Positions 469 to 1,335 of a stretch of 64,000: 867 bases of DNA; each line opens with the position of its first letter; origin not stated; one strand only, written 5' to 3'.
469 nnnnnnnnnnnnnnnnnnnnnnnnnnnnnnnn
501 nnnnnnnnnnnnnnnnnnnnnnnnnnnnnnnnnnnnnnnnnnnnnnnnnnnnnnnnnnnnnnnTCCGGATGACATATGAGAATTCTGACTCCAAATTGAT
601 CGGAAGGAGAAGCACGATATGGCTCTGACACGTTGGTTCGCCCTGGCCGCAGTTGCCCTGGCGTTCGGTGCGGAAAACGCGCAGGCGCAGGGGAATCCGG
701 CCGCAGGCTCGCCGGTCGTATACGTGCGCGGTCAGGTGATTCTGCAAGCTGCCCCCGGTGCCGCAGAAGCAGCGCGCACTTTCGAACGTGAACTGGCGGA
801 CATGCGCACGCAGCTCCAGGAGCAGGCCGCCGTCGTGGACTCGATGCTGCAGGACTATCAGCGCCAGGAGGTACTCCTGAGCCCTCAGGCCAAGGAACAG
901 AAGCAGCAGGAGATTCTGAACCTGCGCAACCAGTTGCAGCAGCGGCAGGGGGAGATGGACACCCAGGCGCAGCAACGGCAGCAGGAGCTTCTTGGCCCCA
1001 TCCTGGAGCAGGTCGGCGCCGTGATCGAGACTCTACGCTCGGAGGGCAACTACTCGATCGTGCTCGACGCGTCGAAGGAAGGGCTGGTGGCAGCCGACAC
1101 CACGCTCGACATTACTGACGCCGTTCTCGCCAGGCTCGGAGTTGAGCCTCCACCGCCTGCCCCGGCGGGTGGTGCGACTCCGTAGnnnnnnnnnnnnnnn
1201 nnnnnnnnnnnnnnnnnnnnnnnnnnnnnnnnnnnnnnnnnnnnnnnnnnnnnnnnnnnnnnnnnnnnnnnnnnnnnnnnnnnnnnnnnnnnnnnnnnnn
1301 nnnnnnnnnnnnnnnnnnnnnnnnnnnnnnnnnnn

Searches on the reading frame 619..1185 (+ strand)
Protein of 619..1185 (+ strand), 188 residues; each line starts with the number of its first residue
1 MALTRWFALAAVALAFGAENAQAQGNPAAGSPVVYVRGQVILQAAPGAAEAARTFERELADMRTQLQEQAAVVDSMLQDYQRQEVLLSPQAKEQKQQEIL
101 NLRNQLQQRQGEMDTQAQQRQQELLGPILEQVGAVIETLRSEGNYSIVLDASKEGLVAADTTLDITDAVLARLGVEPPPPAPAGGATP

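Call 55: find_encoding_contigs(protein=window:619-1185:+, flank=10000, max_places=2)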
Protein window:619-1185:+ (188 aa): 24 contigs read that carry it; 2 places shown.
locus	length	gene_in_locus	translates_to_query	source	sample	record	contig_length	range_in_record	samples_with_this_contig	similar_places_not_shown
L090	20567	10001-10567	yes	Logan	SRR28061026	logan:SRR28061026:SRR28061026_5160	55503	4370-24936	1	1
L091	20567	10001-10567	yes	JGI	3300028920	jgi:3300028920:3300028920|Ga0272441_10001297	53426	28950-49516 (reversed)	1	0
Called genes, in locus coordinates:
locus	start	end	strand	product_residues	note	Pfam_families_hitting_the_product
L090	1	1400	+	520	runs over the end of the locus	PF01336:tRNA_anti-codon, PF00152:tRNA-synt_2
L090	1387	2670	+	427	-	PF12704:MacB_PCD, PF02687:FtsX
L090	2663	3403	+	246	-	PF00005:ABC_tran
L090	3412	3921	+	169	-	PF02151:UVR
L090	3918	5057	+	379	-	PF00217:ATP-gua_Ptrans, PF27454:McsB_C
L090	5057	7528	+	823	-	PF02861:Clp_N, PF23569:NBD_SMAX1, PF00004:AAA, PF17871:AAA_lid_9, PF00004:AAA, PF07724:AAA_2, PF07728:AAA_5, PF10431:ClpB_D2-small, +8 more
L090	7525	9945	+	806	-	PF08478:POTRA_1 (faint), PF07244:POTRA, PF01103:Omp85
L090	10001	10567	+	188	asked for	PF03938:OmpH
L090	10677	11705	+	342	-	PF04613:LpxD, PF00132:Hexapep, PF25087:GMPPB_C, PF00132:Hexapep, PF25084:LbH_EIF2B (weak), PF00132:Hexapep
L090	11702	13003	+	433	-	PF03331:LpxC, PF22817:ApeP-like (weak), PF07977:FabA, PF22818:ApeI-like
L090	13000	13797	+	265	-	PF00132:Hexapep (weak), PF25084:LbH_EIF2B (weak), PF25087:GMPPB_C, PF00132:Hexapep (weak), PF13720:Acetyltransf_11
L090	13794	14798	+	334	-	PF01408:GFO_IDH_MocA, PF22725:GFO_IDH_MocA_C3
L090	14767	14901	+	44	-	-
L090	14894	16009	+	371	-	PF02684:LpxB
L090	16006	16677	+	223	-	PF04028:DUF374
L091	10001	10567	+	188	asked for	PF03938:OmpH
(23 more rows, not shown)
